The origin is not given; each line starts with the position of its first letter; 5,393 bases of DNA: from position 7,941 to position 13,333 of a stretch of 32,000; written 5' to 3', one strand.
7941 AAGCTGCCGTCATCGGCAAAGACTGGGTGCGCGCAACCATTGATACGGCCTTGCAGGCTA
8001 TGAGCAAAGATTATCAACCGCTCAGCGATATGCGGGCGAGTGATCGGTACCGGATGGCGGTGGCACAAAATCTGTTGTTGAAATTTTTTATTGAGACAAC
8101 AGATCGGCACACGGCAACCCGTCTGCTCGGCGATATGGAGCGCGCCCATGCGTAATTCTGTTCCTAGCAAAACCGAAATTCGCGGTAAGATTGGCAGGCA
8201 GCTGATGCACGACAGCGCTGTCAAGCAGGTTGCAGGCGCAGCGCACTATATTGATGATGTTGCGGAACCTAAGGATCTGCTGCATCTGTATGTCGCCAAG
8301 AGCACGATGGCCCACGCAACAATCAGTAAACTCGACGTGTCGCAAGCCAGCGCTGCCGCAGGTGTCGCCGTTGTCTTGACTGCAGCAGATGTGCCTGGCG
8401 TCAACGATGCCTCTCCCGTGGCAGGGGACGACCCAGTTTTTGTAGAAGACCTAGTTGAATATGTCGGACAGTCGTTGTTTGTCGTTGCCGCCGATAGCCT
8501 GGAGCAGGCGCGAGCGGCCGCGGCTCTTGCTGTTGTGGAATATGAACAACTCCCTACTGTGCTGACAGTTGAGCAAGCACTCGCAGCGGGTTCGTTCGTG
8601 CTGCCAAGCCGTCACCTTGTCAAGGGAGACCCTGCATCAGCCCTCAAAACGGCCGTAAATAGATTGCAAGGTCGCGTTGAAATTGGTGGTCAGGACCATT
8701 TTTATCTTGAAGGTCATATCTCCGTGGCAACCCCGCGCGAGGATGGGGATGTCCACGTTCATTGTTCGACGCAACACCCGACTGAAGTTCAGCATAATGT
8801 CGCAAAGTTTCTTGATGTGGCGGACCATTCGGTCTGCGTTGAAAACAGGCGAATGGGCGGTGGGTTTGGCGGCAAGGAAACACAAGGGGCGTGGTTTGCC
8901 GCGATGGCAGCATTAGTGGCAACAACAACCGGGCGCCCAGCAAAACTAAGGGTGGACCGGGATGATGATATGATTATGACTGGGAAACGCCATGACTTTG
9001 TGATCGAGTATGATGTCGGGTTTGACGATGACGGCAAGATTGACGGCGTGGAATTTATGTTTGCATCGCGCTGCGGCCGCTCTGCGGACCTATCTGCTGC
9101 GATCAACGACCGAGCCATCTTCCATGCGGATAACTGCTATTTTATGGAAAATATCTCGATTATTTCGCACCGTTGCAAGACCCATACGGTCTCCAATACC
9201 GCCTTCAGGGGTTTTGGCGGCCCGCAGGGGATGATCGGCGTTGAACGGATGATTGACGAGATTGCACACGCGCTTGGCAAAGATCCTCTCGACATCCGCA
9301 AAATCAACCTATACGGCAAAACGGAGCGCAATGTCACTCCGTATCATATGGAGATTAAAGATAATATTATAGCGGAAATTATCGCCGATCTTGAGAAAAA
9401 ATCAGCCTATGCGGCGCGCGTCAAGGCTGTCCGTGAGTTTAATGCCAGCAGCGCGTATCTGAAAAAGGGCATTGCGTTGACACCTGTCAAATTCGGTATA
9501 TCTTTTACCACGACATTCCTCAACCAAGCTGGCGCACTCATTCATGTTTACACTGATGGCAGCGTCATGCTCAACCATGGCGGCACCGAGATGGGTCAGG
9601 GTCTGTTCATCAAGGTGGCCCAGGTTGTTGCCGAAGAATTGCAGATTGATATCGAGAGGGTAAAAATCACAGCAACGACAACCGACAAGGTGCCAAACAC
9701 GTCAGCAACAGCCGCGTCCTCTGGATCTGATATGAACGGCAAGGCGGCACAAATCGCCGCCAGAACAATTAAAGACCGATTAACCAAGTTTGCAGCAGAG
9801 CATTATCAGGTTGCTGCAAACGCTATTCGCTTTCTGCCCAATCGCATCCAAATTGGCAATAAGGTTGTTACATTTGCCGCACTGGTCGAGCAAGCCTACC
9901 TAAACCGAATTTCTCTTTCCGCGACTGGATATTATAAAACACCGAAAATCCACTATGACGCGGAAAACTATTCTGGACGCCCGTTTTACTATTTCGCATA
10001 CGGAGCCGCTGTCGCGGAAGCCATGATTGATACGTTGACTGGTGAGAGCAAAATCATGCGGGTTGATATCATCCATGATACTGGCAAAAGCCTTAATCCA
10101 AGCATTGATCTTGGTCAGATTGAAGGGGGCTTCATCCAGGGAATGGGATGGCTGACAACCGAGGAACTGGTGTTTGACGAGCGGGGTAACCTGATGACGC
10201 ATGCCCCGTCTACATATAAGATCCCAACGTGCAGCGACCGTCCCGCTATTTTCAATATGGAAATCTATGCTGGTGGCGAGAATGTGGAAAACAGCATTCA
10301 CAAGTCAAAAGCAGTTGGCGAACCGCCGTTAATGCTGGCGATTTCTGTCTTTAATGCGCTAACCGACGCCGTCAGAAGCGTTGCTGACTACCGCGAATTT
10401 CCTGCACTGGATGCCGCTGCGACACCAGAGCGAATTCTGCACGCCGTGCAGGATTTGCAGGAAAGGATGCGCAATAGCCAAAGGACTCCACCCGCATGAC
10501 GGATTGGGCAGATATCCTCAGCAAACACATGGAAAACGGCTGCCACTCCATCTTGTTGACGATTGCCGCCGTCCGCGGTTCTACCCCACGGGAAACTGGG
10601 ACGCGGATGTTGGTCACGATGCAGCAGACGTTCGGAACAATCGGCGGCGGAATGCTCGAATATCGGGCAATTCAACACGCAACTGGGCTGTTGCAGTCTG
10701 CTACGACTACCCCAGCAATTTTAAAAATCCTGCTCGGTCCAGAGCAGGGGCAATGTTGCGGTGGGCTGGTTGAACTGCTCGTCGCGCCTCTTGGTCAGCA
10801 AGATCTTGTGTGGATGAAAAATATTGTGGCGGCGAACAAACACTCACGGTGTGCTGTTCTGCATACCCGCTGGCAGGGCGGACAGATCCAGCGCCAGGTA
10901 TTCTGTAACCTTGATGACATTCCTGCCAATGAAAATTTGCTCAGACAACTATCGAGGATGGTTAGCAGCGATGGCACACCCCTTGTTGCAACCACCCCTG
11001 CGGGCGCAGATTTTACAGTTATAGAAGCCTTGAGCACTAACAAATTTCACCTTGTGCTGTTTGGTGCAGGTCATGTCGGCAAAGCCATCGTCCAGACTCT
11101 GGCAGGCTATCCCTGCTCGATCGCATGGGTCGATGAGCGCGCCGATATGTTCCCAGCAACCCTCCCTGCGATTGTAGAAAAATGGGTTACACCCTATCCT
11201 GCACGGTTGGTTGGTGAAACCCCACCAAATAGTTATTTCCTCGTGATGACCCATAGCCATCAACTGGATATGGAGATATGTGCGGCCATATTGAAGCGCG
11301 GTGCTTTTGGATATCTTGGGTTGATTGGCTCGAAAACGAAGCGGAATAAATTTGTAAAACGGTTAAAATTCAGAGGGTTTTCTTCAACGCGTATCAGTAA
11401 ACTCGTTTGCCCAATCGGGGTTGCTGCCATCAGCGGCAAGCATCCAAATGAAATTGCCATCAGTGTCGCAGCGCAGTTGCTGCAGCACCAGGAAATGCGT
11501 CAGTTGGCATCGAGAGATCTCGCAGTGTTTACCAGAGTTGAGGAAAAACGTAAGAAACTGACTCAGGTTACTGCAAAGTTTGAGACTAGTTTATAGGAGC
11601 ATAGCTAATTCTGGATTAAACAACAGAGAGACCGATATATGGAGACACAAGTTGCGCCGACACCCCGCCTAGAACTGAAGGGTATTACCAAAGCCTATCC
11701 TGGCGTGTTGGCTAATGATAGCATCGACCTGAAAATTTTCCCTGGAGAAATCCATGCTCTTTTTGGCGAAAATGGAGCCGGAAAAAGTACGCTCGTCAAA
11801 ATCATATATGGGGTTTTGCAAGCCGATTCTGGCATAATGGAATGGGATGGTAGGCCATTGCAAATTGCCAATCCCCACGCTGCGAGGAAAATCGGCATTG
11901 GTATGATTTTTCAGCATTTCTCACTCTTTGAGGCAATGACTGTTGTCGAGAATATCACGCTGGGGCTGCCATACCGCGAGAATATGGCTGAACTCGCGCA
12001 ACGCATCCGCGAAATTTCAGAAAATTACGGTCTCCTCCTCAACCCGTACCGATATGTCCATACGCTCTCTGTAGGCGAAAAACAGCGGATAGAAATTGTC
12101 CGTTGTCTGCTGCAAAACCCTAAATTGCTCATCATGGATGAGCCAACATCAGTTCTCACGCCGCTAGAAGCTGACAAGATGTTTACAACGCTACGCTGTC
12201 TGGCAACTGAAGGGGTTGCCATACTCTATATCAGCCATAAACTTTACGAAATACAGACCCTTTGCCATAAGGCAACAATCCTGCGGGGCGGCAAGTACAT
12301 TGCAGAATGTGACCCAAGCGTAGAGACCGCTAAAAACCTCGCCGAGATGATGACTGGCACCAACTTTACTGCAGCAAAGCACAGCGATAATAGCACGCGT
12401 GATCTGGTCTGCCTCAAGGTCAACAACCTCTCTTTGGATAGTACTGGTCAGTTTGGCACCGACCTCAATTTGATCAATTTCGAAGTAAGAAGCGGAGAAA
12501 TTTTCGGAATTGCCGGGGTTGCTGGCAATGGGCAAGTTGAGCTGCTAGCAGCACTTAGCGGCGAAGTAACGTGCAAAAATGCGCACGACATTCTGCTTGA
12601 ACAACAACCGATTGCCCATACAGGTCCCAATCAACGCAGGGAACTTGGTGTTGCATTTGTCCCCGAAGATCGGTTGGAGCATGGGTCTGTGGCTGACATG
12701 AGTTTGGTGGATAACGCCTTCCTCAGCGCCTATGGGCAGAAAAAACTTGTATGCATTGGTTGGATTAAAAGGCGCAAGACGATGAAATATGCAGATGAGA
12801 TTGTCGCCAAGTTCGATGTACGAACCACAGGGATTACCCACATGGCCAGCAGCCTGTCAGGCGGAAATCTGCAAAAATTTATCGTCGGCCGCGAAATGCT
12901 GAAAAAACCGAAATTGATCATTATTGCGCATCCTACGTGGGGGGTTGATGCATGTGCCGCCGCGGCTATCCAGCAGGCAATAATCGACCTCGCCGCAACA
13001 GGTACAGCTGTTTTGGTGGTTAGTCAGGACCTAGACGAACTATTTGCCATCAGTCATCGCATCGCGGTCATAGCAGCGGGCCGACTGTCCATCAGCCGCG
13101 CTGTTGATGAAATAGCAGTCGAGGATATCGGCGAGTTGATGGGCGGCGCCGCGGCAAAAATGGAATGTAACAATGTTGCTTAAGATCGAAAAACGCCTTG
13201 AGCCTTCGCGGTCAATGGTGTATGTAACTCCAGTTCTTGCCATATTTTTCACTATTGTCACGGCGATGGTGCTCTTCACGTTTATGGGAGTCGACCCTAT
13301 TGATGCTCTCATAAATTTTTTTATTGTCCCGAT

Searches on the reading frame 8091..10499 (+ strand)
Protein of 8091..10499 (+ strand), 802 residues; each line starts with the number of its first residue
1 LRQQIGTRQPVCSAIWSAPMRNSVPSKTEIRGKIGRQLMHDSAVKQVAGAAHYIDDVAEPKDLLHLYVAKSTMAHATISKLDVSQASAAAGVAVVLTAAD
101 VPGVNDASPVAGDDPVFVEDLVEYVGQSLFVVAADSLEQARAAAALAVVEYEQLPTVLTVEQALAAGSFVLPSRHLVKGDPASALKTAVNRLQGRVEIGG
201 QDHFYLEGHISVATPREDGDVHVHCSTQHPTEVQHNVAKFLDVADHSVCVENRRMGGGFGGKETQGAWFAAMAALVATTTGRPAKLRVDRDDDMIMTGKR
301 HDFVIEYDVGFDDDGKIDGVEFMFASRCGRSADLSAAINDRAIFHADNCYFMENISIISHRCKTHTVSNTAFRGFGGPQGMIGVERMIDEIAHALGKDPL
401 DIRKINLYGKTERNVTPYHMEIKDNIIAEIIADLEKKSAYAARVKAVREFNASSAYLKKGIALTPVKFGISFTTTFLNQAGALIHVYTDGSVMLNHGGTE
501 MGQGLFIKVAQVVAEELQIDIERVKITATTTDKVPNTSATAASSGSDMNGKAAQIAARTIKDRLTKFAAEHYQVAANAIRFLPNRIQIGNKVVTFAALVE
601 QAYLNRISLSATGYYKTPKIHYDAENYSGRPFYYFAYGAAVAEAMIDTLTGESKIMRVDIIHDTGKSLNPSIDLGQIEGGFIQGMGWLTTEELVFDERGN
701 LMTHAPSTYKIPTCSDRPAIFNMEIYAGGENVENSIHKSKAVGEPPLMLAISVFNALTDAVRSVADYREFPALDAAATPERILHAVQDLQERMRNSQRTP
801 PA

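Call 66: search_protein_families(library=pfam, proteins=[window:8091-10499:+], max_evalue=0.00001)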
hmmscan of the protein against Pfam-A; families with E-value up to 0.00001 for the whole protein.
window:8091-10499:+ (802 aa): 3 families
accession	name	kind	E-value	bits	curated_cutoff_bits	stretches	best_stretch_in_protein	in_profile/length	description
PF20256.3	MoCoBD_2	-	3e-98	329.3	27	1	434-718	2-283/283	Molybdopterin cofactor-binding domain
PF02738.23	MoCoBD_1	-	3.5e-81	272.3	27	1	175-407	12-244/244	Molybdopterin cofactor-binding domain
PF01315.27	Ald_Xan_dh_C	-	6.1e-26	91.3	31.3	1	49-155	2-110/110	Aldehyde oxidase and xanthine dehydrogenase, a/b hammerhead domain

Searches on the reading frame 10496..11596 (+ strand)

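Call 66: search_protein_families(library=pfam, proteins=[window:10496-11596:+], max_evalue=0.00001)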
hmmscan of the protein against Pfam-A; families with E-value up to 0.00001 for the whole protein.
window:10496-11596:+ (366 aa): 2 families
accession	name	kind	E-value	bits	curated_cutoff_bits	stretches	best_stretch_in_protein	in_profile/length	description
PF13478.12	XdhC_C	-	1.7e-34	119.4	29.7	1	186-328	1-125/125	XdhC Rossmann domain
PF02625.21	XdhC_CoxI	-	4.6e-16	58.9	24.3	1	13-71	3-62/68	XdhC and CoxI family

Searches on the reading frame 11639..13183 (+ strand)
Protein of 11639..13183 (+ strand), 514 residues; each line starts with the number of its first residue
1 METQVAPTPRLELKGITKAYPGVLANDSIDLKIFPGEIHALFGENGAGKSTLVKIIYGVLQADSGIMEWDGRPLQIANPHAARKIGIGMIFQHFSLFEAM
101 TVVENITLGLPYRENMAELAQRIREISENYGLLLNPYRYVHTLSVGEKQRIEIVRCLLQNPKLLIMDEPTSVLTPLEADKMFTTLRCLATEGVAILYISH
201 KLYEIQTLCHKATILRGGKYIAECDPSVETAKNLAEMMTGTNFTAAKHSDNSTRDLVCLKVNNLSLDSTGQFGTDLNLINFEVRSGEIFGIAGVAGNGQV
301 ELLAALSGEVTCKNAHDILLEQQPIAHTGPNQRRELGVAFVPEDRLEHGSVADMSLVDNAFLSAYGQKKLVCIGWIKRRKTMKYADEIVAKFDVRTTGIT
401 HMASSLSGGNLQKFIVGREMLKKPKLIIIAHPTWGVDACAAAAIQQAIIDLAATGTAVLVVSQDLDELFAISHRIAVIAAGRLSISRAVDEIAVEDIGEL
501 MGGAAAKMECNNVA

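Call 4: search_protein_families(library=pfam, proteins=[window:11639-13183:+], max_evalue=0.1)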
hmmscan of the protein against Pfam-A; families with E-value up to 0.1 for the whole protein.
window:11639-13183:+ (514 aa): 5 families
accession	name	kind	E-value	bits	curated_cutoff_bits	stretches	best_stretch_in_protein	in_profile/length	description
PF00005.33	ABC_tran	-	1.3e-48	165.5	25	2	28-171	3-137/137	ABC transporter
PF13304.12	AAA_21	-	0.0013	19.3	27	1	38-62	1-25/304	AAA domain, putative AbiEii toxin, Type IV TA system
PF13555.12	AAA_29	-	0.0074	16.4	27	1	35-60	21-46/61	P-loop containing region of AAA domain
PF03193.22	RsgA_GTPase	-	0.014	15.6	30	0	35-60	105-130/174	RsgA GTPase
PF13476.12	AAA_23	-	0.017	16.2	27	1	27-60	13-43/201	AAA domain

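Call 33: find_encoding_contigs(protein=window:11639-13183:+, flank=8000, max_places=5)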
Protein window:11639-13183:+ (514 aa): no gene with exactly this product is on record in the collection.
